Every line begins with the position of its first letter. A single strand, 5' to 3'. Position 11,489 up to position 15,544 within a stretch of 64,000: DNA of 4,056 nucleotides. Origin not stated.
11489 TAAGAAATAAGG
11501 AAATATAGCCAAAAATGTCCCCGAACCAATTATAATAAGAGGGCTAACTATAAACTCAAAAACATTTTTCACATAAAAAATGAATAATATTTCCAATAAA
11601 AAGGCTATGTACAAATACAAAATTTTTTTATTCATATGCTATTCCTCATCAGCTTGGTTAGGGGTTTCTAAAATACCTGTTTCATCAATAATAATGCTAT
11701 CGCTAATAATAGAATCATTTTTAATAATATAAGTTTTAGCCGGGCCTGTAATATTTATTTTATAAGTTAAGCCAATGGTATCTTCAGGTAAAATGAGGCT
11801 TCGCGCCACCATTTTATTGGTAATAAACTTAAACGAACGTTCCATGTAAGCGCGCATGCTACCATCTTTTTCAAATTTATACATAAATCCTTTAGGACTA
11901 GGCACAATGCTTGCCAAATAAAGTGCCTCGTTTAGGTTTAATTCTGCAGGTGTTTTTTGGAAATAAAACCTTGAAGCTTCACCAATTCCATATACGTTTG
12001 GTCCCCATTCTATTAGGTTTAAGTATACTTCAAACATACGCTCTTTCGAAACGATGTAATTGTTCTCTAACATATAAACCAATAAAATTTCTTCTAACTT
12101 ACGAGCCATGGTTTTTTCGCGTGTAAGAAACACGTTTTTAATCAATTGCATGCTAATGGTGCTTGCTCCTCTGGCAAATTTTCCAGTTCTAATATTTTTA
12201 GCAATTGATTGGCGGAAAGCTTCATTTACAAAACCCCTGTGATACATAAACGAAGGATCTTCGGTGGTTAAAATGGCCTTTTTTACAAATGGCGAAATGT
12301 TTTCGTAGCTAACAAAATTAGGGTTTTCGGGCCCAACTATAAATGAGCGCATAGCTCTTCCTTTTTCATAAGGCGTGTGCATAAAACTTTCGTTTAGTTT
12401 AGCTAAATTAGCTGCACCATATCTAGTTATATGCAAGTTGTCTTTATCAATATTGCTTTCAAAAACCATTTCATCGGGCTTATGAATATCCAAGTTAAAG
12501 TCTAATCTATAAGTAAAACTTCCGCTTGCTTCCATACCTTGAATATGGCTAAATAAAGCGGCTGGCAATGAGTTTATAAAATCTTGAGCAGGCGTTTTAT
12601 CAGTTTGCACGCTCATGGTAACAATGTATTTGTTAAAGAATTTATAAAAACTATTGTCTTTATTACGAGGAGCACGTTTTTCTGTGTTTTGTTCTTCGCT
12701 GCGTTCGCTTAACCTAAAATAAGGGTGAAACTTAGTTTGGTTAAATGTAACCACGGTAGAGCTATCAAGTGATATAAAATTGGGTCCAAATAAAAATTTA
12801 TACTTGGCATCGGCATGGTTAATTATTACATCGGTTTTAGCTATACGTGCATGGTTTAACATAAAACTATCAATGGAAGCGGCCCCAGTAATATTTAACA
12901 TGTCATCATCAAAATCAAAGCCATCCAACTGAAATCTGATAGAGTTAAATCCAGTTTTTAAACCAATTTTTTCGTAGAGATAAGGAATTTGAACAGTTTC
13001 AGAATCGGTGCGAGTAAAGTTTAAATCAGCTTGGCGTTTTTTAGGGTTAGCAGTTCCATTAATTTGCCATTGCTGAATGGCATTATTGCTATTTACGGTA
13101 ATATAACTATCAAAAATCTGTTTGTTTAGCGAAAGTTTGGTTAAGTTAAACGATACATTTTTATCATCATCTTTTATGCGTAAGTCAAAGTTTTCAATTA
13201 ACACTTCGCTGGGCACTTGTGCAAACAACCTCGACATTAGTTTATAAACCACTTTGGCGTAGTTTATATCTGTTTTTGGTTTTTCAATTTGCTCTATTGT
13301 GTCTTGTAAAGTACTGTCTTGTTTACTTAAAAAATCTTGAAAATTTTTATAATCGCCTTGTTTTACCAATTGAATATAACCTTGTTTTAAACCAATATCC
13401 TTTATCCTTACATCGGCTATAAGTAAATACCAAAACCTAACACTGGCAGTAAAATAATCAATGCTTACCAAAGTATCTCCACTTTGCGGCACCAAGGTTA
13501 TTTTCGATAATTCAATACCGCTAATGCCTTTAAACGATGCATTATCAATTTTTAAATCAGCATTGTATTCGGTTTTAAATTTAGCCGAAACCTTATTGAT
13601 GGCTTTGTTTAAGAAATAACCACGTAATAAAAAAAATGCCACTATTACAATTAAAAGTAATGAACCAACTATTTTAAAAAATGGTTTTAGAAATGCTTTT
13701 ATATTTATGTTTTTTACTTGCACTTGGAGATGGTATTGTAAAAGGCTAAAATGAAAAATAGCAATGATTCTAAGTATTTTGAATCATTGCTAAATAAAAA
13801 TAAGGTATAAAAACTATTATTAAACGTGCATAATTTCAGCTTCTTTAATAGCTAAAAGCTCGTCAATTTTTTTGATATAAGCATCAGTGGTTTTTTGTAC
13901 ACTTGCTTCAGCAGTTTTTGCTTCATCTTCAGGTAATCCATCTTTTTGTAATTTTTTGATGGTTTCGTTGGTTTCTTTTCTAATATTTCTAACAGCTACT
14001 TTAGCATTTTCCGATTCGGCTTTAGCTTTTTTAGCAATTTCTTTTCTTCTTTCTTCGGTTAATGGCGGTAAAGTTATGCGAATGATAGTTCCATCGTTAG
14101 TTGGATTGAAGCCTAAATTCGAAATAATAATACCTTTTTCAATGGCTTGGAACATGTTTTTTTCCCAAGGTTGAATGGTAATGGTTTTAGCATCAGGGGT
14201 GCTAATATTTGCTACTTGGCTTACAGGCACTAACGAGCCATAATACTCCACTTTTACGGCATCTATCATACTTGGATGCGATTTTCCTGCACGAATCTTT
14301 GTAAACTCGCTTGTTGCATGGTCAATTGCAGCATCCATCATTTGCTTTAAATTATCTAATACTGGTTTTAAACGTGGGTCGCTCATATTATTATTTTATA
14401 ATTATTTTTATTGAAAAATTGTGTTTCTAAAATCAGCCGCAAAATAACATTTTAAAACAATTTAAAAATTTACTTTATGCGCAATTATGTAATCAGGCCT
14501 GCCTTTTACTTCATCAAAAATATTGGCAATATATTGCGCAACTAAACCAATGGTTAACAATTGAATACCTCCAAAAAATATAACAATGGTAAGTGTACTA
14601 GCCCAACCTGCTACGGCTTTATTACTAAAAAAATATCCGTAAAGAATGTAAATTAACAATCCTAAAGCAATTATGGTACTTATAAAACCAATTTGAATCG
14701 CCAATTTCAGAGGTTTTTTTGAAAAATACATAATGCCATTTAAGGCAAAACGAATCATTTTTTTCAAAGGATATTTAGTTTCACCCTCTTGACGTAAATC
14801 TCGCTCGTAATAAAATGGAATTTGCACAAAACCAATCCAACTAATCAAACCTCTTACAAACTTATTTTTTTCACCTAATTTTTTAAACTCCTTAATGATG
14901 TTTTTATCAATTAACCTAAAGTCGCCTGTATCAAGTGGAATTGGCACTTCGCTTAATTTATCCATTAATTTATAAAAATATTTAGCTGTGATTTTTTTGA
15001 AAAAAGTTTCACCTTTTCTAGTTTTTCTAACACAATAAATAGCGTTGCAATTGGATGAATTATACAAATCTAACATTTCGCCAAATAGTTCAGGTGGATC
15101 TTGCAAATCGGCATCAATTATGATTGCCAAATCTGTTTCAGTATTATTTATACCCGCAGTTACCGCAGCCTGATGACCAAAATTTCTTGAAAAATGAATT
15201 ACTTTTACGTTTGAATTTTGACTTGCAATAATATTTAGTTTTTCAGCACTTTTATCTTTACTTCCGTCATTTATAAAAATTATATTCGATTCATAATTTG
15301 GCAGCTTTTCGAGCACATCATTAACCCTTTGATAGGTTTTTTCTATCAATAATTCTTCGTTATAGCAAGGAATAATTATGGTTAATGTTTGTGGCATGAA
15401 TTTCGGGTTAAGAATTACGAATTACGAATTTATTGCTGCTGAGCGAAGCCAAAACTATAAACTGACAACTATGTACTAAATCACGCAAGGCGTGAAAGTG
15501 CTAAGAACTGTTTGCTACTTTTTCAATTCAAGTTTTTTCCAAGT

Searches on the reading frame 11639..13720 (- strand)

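Call 55: search_protein_families(library=ncbifam, proteins=[window:11639-13720:-], max_evalue=0.00001)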
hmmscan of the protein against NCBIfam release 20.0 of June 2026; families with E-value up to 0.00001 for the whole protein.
window:11639-13720:- (693 aa): 13 families
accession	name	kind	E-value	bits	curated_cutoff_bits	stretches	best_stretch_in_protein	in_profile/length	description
TIGR02070.1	mono_pep_trsgly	equivalog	1.6e-46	158.6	182.65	1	468-639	56-220/224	monofunctional biosynthetic peptidoglycan transglycosylase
TIGR02074.1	PBP_1a_fam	subfamily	1.9e-40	139.2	508.75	1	468-643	3-171/535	PBP1A family penicillin-binding protein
NF051885.1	tranpepglycosPbpC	equivalog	5.7e-35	121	900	1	463-647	71-248/632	multimodular transpeptidase-transglycosylase PbpC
TIGR02073.1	PBP_1c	equivalog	8.2e-31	107.3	494.2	1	472-614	38-178/728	penicillin-binding protein 1C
TIGR02071.1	PBP_1b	equivalog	3.1e-24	85.2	717.75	1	434-608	109-290/729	penicillin-binding protein 1B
NF008643.0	PRK11636.1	equivalog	1.4e-23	83.1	1263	1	470-619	69-216/850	peptidoglycan glycosyltransferase/peptidoglycan DD-transpeptidase MrcA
NF038276.1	strep_PBP2A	exception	4.7e-22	78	1100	1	468-610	97-233/716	penicillin-binding protein PBP2A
NF038274.1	strep_PBP1B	exception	1.1e-19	70.3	1225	1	470-624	85-241/745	penicillin-binding protein PBP1B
NF010008.0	PRK13481.1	equivalog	1.4e-19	70.4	270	1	467-591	80-201/269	glycosyltransferase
NF011423.0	PRK14850.1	equivalog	3.5e-19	68.7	1275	1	469-606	159-298/764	penicillin-binding protein 1b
NF007061.0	PRK09506.1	equivalog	1.6e-17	62.6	1120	1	469-605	213-351/825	bifunctional glycosyl transferase/transpeptidase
NF008414.0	PRK11240.1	equivalog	1.2e-16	59.9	1121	1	470-608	67-202/774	peptidoglycan glycosyltransferase PbpC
NF038272.1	strep_PBP1A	exception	9.8e-14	50.6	1075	1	463-611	65-213/658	penicillin-binding protein PBP1A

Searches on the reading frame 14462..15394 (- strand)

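Call 80: search_protein_families(library=pfam, proteins=[window:14462-15394:-], max_evalue=0.00001)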
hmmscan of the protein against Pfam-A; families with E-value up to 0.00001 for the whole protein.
window:14462-15394:- (310 aa): 3 families
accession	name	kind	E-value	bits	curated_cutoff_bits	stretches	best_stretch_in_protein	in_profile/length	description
PF00535.33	Glycos_transf_2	-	4.3e-30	105.3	23.3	1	5-169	1-166/168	Glycosyl transferase family 2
PF13641.12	Glyco_tranf_2_3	-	4.5e-08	33.8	27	1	1-141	1-141/230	Glycosyltransferase like family 2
PF10111.15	Glyco_tranf_2_2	-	1.7e-07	31.5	27.3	1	5-116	1-111/276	Glycosyltransferase like family 2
